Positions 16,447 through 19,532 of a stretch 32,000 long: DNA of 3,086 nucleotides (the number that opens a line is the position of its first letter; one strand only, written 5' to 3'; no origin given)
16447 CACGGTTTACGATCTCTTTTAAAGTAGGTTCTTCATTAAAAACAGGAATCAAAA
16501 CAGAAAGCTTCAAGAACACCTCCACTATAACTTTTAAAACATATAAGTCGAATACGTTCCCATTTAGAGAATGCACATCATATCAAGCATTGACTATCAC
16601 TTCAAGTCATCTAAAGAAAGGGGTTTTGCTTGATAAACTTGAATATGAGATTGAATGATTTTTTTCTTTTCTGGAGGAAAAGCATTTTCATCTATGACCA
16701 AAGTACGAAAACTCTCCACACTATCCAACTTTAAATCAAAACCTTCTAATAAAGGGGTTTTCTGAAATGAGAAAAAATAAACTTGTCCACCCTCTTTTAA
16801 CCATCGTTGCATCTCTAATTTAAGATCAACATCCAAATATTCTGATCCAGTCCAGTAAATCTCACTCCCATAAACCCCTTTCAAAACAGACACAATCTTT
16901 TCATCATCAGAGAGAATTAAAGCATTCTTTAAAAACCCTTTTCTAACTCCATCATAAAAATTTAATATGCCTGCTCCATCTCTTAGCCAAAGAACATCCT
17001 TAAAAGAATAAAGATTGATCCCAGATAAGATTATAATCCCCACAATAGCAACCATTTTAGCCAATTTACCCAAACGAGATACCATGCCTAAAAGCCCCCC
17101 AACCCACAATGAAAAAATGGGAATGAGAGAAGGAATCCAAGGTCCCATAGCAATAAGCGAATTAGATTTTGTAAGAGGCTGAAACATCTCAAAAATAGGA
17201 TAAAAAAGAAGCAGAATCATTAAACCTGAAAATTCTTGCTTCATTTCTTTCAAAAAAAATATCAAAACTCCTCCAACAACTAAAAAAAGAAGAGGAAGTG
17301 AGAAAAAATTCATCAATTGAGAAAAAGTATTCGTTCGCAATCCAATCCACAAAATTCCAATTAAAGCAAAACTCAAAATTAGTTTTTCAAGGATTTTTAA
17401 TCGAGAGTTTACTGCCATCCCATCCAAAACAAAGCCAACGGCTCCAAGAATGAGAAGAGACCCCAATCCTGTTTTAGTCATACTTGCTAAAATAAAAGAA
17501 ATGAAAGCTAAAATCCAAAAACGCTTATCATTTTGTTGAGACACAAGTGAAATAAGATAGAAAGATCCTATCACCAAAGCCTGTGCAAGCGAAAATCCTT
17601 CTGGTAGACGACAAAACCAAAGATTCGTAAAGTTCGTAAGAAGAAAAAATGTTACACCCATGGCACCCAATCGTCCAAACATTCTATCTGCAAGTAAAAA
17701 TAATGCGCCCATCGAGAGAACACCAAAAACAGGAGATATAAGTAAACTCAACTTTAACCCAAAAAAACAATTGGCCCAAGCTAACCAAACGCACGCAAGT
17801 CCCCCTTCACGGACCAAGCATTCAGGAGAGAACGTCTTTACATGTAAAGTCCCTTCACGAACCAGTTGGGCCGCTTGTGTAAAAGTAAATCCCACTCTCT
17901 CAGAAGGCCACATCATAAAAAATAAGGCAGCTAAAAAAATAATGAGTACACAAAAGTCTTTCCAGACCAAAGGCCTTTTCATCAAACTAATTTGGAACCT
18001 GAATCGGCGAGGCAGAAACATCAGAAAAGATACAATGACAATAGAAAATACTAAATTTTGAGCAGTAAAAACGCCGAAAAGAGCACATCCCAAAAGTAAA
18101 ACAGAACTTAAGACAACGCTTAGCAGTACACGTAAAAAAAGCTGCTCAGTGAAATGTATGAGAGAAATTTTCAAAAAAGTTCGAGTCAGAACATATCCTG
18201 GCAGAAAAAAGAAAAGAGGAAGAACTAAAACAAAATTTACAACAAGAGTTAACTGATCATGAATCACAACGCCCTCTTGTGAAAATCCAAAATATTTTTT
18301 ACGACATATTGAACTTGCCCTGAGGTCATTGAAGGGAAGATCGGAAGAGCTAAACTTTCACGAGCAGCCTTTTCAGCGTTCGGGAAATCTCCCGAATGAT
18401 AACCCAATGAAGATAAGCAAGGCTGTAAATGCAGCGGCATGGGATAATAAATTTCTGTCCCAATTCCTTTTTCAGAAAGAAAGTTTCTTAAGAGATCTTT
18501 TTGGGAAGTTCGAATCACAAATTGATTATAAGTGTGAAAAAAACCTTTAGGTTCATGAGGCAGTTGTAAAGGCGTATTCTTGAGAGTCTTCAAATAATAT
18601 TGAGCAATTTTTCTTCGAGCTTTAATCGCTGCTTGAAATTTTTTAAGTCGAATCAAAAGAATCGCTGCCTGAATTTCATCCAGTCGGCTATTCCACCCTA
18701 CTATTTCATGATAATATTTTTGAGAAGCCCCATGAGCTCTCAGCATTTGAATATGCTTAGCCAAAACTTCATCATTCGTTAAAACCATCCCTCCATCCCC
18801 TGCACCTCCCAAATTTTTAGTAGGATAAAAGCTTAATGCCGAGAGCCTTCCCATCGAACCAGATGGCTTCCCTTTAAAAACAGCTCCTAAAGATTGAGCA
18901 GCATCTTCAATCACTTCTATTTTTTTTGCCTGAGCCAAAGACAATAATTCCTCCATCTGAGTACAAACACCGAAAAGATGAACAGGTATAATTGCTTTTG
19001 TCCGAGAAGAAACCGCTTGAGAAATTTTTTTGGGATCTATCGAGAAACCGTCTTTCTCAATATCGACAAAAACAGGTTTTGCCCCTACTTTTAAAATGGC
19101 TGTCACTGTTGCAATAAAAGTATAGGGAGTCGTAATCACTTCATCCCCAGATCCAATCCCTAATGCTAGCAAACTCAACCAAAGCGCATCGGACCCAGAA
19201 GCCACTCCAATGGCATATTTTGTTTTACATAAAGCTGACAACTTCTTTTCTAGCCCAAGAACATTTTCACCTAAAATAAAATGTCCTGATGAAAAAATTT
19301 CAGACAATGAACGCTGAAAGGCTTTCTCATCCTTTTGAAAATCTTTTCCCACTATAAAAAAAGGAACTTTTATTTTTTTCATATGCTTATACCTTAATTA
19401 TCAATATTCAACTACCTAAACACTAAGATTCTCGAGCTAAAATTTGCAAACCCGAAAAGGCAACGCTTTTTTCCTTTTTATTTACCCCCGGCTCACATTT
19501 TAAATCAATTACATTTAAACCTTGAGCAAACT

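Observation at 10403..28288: Run of five large GT-C/YfhO/AftD-like membrane proteins fed by a Pol-P-sugar synthase, with no Wzx/Wzy/ABC machinery in view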

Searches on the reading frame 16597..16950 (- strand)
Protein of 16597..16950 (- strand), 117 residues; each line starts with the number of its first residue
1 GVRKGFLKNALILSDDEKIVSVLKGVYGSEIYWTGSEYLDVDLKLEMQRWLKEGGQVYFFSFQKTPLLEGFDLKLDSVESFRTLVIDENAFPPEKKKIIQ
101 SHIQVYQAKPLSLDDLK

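Call 60: search_protein_families(library=pfam, proteins=[window:16597-16950:-], max_evalue=10)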
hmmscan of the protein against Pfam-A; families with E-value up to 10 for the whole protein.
window:16597-16950:- (117 aa): 1 family
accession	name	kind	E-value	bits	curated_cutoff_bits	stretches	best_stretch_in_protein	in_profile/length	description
PF22463.2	Ctf19_RWD1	-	0.27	11.6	26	1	79-100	29-50/69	Ctf19, first RWD domain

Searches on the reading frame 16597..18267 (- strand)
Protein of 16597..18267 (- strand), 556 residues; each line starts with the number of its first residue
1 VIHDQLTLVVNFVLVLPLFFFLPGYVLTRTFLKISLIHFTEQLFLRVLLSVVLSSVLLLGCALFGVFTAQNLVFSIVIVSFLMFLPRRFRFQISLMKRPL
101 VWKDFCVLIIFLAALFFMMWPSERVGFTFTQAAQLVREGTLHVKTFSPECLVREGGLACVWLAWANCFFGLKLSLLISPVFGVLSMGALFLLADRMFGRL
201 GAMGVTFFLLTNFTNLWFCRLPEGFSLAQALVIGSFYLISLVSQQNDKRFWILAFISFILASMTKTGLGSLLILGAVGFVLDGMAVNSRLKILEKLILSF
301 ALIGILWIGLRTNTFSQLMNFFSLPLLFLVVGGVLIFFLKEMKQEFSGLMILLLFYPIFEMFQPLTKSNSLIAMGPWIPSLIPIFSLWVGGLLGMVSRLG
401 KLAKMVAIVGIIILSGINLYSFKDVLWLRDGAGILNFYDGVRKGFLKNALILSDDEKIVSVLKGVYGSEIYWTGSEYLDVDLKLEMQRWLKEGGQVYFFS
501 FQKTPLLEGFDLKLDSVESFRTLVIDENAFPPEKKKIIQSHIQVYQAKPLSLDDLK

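Call 3: search_protein_families(library=pfam, proteins=[window:16597-18267:-], max_evalue=0.01)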
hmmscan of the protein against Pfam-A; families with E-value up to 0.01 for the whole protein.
window:16597-18267:- (556 aa): 0 families

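Call 5: search_protein_families(library=ncbifam, proteins=[window:16597-18267:-], max_evalue=0.1)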
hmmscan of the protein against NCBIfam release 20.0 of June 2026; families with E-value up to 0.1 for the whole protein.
window:16597-18267:- (556 aa): 0 families

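Call 11: search_solved_structures(query=window:16597-18267:-, max_evalue=10)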
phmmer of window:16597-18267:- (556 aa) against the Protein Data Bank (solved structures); distinct sequences matched with E-value up to 10: 6.
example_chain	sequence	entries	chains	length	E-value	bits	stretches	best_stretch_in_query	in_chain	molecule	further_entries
8pql_U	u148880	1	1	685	0.4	12.8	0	491-551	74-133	Ubiquitin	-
8pql_E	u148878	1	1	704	0.45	12.6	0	491-551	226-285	Polyubiquitin-C,Nucleotide exchange factor SIL1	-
5b83_A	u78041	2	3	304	0.89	11.7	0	491-551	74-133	tetra ubiquitin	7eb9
7yui_A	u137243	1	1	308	0.92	11.6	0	491-551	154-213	Polyubiquitin-C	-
8peq_J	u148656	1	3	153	1.4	11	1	475-551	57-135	Affilin variant Af2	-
5h07_A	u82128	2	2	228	2.5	10.2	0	491-551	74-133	Polyubiquitin-C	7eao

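Call 29: find_homologous_proteins(query=window:16597-18267:-, max_evalue=0.001)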
Query window:16597-18267:- (556 aa): 3 proteins with E <= 0.001 among 8000 candidates.
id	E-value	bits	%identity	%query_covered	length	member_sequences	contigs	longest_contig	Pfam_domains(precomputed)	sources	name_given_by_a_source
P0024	0.0e+0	1200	100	100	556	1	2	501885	-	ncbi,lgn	-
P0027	1.5e-123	432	63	58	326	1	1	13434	-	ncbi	-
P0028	8.9e-58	215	30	99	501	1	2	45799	-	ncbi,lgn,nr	ncbi:MAG: hypothetical protein HYS08_01210 [Chlamydiae bacterium]|nr:hypothetical protein [Chlamydio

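Call 38: find_encoding_contigs(protein=P0028, flank=10000, max_places=2)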
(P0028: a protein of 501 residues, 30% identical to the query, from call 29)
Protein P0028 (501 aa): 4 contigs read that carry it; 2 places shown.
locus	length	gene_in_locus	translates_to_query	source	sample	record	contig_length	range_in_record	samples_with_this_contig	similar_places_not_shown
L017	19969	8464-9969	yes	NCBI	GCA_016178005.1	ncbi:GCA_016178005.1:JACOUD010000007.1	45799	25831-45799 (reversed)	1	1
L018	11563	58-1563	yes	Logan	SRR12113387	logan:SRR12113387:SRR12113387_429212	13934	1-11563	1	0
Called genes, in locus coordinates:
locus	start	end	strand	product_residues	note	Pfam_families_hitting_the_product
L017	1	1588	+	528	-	?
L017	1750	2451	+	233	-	-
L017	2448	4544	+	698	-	-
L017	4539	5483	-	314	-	PF07804:HipA_C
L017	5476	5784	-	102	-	PF13657:Couple_hipA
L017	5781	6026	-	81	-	PF13560:HTH_31 (weak), PF01381:HTH_3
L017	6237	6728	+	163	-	PF01909:NTP_transf_2 (weak), PF18765:Polbeta (weak)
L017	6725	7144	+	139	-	PF05168:HEPN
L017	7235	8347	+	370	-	PF01041:DegT_DnrJ_EryC1, PF01053:Cys_Met_Meta_PP (weak), PF01212:Beta_elim_lyase (weak)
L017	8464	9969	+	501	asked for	-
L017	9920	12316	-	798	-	PF13231:PMT_2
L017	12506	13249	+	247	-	PF13489:Methyltransf_23, PF07021:MetW (weak), PF13847:Methyltransf_31, PF08241:Methyltransf_11, PF08242:Methyltransf_12 (faint), PF13649:Methyltransf_25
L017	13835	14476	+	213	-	PF00534:Glycos_transf_1, PF13692:Glyco_trans_1_4, PF13524:Glyco_trans_1_2 (weak)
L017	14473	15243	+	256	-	PF13489:Methyltransf_23, PF13847:Methyltransf_31 (weak), PF08241:Methyltransf_11, PF08242:Methyltransf_12 (weak), PF13649:Methyltransf_25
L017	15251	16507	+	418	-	PF00989:PAS, PF13188:PAS_8 (weak), PF08448:PAS_4, PF13426:PAS_9, PF08447:PAS_3, PF07730:HisKA_3, PF02518:HATPase_c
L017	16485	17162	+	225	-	PF00072:Response_reg, PF00196:GerE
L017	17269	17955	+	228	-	PF09359:VTC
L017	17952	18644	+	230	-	PF16316:DUF4956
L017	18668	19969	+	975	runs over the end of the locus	PF13385:Laminin_G_3, PF20578:aBig_2 (weak), PF08757:CotH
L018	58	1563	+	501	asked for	-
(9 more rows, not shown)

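Call 42: search_protein_representatives(protein=window:16597-18267:-)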
Query: 556 residues. Proteins with E-value up to 0.001 (for the whole library): 62; up to 1e-10: 17; up to 1e-30: 9. The best 62 are listed.
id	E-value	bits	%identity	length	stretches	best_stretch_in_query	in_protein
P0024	0.0e+00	1200.4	100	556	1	1-556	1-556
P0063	4.7e-130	451.6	41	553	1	3-550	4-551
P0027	4.8e-124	431.8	64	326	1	232-551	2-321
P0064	2.2e-83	297.6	35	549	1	4-547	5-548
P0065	1.5e-70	255.2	31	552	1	6-546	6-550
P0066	1.0e-61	226.0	31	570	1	2-549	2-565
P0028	2.8e-58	214.7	34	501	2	3-265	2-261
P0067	6.3e-48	180.6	29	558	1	3-547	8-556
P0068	1.3e-35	139.9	35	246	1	325-551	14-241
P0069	4.1e-27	111.8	50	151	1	4-145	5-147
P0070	2.0e-16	76.6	27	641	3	11-126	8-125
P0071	3.5e-14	69.2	28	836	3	159-275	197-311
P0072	2.0e-13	66.7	25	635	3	9-127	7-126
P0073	2.5e-13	66.4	26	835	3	313-500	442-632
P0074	1.1e-11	60.9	24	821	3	160-278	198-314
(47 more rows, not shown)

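Call 57: search_protein_families(library=pfam, proteins=[L017:2448-4544:+, L017:9920-12316:-], max_evalue=0.1)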
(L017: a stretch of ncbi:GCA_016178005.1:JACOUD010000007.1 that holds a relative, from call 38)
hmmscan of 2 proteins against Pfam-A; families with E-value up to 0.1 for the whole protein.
L017:2448-4544:+ (698 aa): 2 families
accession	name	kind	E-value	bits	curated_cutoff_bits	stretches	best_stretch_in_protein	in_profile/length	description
PF10131.15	PTPS_related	-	0.015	14.2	26.4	1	96-438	24-312/621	6-pyruvoyl-tetrahydropterin synthase related domain; membrane protein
PF09490.15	CbtA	-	0.037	14.3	30.7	1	311-380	145-215/239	Probable cobalt transporter subunit (CbtA)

L017:9920-12316:- (798 aa): 1 family
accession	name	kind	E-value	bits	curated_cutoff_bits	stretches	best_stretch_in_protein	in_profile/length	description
PF13231.12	PMT_2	-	5.1e-10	40.2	26.1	1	155-290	8-145/160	Dolichyl-phosphate-mannose-protein mannosyltransferase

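Call 68: search_protein_families(library=pfam, proteins=[L017:1750-2451:+], max_evalue=10)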
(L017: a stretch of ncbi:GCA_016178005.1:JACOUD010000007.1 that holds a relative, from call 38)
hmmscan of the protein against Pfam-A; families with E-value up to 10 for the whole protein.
L017:1750-2451:+ (233 aa): 3 families
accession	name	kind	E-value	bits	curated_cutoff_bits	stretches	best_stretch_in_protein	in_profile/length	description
PF24416.1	DUF7548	-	0.17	12.3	27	1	160-216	30-87/137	Family of unknown function (DUF7548)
PF13567.11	DUF4131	-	2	8.5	31.6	1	172-227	4-58/165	Domain of unknown function (DUF4131)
PF01350.22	Flavi_NS4A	-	4.1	7.8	27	1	63-130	50-116/144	Flavivirus non-structural protein NS4A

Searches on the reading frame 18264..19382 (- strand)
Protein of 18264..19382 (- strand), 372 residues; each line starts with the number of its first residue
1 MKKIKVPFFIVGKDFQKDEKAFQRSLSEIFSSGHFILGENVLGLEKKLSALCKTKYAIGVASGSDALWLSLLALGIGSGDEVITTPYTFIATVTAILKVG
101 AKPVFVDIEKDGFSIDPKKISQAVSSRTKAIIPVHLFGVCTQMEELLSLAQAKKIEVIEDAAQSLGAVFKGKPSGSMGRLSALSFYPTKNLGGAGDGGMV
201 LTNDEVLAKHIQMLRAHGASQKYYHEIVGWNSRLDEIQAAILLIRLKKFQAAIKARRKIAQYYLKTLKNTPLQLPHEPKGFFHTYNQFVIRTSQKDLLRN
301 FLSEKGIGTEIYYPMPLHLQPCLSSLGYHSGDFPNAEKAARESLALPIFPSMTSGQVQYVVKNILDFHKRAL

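Call 3: search_protein_families(library=pfam, proteins=[window:18264-19382:-], max_evalue=0.01)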
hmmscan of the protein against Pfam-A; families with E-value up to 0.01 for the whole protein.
window:18264-19382:- (372 aa): 3 families
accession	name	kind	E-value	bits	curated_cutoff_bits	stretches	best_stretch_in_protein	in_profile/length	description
PF01041.23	DegT_DnrJ_EryC1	-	4.9e-115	385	19.8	1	18-364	3-359/360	DegT/DnrJ/EryC1/StrS aminotransferase family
PF01053.26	Cys_Met_Meta_PP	-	2.1e-05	23.7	27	1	44-219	57-231/381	Cys/Met metabolism PLP-dependent enzyme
PF00266.25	Aminotran_5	-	3.8e-05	23.3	21.5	1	71-166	81-181/371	Aminotransferase class-V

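Call 5: search_protein_families(library=ncbifam, proteins=[window:18264-19382:-], max_evalue=0.1)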
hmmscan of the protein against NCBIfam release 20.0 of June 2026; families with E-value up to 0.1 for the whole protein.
window:18264-19382:- (372 aa): 44 families (the best 25 are shown)
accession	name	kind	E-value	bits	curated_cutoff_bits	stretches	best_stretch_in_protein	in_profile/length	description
TIGR03588.1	PseC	equivalog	5.2e-76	256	423.5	1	26-365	17-377/380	UDP-4-amino-4,6-dideoxy-N-acetyl-beta-L-altrosamine transaminase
NF008687.0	PRK11706.1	equivalog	4.4e-64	216.6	375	1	46-368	38-374/375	dTDP-4-amino-4,6-dideoxygalactose transaminase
TIGR04181.1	NHT_00031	hypoth_equivalog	5.4e-64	216.3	420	1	37-347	28-357/359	LegC family aminotransferase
NF008658.2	PRK11658.1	equivalog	2.3e-63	214.1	631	1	25-366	19-375/379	UDP-4-amino-4-deoxy-L-arabinose aminotransferase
TIGR02379.1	ECA_wecE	subfamily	6.2e-55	186.5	434.85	1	48-367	40-374/376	dTDP-4-amino-4,6-dideoxy-D-glucose transaminase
NF011936.0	PRK15407.1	equivalog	1.2e-50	172.5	423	2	38-218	64-251/440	lipopolysaccharide biosynthesis protein RfbH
TIGR04427.1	PLP_DesI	equivalog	5.6e-46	157.4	650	1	11-362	23-377/390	dTDP-4-dehydro-6-deoxyglucose aminotransferase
NF004975.0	PRK06348.1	equivalog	1.2e-08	34.3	549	1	53-151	88-189/384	pyridoxal phosphate-dependent aminotransferase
NF006488.0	PRK08912.1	equivalog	2.7e-07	29.8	498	1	60-151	92-186/387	aminotransferase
NF004621.0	PRK05957.1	equivalog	3.7e-07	29.2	498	1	54-134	88-167/389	pyridoxal phosphate-dependent aminotransferase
TIGR01977.1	am_tr_V_EF2568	hypoth_equivalog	1.2e-06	27.8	377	1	78-204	85-215/376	cysteine desulfurase family protein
NF041091.1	asp_aminotase_Arch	equivalog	1.7e-06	27.1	550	1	48-160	81-199/376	aspartate aminotransferase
NF005816.0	PRK07682.1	equivalog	1.9e-06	26.8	620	1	61-151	97-190/390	aminotransferase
NF005817.0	PRK07683.1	equivalog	3.6e-06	25.9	575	1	64-160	99-200/387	aminotransferase A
NF006569.0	PRK09082.1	subfamily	5.8e-06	25.7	420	1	54-159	90-201/386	methionine aminotransferase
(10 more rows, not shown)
